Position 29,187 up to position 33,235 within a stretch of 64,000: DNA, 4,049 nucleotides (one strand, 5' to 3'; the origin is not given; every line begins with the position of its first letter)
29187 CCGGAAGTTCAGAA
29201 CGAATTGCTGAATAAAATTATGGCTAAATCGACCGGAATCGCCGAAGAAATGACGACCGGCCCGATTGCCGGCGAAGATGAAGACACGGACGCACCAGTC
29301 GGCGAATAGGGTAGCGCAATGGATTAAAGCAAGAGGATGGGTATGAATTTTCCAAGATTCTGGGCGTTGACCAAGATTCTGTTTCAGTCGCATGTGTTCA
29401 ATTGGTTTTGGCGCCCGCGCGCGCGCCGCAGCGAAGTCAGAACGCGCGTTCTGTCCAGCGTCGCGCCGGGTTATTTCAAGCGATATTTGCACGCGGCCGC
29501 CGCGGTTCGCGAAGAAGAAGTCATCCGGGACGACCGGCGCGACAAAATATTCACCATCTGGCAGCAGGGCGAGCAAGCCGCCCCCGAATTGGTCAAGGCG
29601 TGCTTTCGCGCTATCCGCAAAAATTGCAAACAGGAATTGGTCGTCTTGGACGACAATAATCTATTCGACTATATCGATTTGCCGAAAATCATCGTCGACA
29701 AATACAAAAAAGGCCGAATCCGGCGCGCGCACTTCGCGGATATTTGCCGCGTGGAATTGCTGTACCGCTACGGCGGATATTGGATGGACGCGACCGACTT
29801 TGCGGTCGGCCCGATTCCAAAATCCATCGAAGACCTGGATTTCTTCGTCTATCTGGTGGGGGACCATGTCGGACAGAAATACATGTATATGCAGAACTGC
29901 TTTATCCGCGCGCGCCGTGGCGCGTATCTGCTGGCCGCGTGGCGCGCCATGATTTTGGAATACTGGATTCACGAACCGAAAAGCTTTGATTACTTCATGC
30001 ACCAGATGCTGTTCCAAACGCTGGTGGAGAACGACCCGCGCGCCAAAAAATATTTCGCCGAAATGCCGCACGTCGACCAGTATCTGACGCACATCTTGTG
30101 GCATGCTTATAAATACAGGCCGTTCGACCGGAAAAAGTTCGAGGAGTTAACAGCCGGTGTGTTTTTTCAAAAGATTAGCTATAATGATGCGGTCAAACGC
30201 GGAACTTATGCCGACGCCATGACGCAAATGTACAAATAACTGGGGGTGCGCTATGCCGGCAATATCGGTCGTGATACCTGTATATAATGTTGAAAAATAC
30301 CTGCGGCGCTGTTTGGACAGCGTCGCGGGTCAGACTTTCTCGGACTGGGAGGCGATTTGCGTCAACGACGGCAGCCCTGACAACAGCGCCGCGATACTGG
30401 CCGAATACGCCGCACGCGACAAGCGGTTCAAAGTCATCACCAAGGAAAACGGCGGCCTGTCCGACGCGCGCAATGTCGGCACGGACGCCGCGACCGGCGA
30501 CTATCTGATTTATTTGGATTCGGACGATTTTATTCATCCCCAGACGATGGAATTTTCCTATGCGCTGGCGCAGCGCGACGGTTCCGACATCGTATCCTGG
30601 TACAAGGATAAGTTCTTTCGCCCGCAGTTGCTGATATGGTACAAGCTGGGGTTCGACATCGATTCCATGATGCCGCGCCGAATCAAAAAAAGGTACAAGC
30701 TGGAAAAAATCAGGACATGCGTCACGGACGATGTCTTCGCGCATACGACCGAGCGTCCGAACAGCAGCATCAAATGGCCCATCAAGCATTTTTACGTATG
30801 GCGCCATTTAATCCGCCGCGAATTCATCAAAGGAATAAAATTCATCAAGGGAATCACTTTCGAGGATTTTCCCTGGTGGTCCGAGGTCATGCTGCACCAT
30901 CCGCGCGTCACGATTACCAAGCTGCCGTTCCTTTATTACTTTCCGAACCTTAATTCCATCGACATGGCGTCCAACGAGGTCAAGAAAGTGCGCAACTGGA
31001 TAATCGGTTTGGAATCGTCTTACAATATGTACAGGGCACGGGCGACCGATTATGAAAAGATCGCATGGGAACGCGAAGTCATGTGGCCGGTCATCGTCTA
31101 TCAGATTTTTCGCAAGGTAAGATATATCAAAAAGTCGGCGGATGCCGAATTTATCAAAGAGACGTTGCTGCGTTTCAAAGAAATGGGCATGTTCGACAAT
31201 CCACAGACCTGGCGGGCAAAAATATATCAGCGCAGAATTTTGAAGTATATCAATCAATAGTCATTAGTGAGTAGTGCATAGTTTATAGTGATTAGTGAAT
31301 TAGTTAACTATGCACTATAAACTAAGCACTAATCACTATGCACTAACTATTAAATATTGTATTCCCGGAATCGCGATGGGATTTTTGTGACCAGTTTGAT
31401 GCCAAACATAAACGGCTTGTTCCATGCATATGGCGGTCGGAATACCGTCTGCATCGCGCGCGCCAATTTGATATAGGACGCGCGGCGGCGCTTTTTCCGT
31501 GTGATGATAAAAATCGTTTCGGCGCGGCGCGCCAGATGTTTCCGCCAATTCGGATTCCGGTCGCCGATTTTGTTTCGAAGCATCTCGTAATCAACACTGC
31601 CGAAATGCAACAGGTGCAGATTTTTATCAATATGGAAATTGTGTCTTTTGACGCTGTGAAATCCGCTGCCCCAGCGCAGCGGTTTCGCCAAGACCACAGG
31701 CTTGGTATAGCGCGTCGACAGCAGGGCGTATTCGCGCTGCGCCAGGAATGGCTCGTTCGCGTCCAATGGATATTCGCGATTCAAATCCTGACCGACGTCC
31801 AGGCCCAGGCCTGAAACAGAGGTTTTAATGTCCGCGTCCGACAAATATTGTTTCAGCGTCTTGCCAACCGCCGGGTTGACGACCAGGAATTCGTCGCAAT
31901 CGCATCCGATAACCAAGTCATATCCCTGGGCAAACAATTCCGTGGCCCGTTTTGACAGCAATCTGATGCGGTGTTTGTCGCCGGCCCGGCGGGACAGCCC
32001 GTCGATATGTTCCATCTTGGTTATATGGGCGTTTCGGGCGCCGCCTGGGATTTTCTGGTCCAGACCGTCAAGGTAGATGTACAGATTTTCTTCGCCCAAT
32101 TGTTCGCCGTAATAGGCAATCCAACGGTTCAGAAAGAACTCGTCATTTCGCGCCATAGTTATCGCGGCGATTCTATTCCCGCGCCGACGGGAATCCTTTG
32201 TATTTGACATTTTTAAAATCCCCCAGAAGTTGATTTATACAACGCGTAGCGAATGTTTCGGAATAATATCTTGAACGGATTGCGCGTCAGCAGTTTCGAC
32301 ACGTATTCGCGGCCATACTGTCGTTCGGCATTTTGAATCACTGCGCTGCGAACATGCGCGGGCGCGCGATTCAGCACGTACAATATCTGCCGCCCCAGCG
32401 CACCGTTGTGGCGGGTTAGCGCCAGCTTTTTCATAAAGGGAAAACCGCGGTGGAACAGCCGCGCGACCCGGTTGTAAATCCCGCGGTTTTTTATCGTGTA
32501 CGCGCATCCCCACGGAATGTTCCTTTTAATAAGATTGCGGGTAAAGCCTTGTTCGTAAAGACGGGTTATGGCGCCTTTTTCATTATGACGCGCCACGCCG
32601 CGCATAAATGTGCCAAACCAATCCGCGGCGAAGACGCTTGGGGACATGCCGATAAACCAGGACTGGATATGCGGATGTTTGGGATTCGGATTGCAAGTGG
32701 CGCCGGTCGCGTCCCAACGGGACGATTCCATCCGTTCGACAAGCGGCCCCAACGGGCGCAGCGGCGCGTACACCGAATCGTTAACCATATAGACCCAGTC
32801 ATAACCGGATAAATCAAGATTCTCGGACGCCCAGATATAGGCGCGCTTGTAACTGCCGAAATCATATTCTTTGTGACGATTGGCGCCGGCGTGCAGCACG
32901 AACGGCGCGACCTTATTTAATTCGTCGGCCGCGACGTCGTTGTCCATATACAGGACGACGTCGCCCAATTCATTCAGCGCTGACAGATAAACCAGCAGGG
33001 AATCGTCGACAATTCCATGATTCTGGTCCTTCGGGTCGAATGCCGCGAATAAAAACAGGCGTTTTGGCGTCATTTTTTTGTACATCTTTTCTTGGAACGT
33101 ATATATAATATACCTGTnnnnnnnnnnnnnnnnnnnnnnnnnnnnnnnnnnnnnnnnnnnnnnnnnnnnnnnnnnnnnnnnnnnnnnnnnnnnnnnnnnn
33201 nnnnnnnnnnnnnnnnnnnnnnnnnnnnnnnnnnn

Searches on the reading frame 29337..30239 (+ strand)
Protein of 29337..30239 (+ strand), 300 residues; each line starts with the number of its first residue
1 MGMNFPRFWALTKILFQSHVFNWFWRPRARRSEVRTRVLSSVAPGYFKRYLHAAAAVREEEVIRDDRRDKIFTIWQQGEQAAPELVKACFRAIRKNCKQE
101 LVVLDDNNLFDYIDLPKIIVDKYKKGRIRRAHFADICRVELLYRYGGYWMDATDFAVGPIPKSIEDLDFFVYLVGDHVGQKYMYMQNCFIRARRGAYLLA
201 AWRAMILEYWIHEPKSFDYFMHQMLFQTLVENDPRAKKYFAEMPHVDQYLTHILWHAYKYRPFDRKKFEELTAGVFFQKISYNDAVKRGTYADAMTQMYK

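Call 98: search_protein_families(library=pfam, proteins=[window:29337-30239:+], max_evalue=0.00001)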
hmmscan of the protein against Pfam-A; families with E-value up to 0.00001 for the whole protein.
window:29337-30239:+ (300 aa): 1 family
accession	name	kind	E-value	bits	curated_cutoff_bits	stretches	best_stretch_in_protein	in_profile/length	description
PF05704.18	Caps_synth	-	4.3e-58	197.3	24.5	1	57-287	36-267/278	Capsular polysaccharide synthesis protein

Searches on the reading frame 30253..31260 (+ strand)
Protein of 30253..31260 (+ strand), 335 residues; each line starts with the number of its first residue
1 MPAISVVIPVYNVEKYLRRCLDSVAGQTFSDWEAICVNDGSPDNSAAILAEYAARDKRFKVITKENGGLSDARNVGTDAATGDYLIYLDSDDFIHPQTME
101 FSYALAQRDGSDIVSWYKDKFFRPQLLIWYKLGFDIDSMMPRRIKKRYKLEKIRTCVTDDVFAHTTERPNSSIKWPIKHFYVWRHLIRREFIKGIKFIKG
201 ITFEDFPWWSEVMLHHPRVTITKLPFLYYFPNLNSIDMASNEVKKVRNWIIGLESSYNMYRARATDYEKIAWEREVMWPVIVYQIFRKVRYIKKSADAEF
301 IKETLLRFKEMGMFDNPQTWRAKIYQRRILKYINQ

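Call 98: search_protein_families(library=pfam, proteins=[window:30253-31260:+], max_evalue=0.00001)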
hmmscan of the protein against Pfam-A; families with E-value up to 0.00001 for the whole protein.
window:30253-31260:+ (335 aa): 3 families
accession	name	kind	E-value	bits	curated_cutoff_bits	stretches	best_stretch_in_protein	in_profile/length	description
PF00535.33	Glycos_transf_2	-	2.7e-37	128.7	23.3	1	5-157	1-153/168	Glycosyl transferase family 2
PF10111.15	Glyco_tranf_2_2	-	1.2e-09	38.5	27.3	1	5-106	1-106/276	Glycosyltransferase like family 2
PF13641.12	Glyco_tranf_2_3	-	3.4e-09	37.5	27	1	2-116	1-121/230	Glycosyltransferase like family 2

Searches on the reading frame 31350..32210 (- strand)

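Call 98: search_protein_families(library=pfam, proteins=[window:31350-32210:-], max_evalue=0.00001)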
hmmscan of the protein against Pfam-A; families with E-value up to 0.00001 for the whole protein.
window:31350-32210:- (286 aa): 1 family
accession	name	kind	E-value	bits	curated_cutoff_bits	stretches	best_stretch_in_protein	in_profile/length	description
PF13704.12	Glyco_tranf_2_4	-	6.2e-11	43.1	27.5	1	21-121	1-96/98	Glycosyl transferase family 2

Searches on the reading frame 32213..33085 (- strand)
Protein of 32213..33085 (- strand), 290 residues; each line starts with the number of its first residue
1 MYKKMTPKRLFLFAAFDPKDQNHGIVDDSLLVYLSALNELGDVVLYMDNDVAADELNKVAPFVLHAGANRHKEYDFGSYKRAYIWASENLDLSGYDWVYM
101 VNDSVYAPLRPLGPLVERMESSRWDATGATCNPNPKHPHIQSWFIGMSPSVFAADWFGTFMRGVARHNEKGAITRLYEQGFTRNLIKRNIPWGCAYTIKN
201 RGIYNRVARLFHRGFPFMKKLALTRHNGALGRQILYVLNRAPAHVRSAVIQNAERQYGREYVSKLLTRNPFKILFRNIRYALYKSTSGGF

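Call 98: search_protein_families(library=pfam, proteins=[window:32213-33085:-], max_evalue=0.00001)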
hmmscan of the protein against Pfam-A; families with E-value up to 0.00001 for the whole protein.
window:32213-33085:- (290 aa): 1 family
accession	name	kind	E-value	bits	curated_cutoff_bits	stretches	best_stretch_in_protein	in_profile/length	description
PF05045.17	RgpF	-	2.3e-09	36.9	25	1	70-243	28-225/503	Rhamnan synthesis protein F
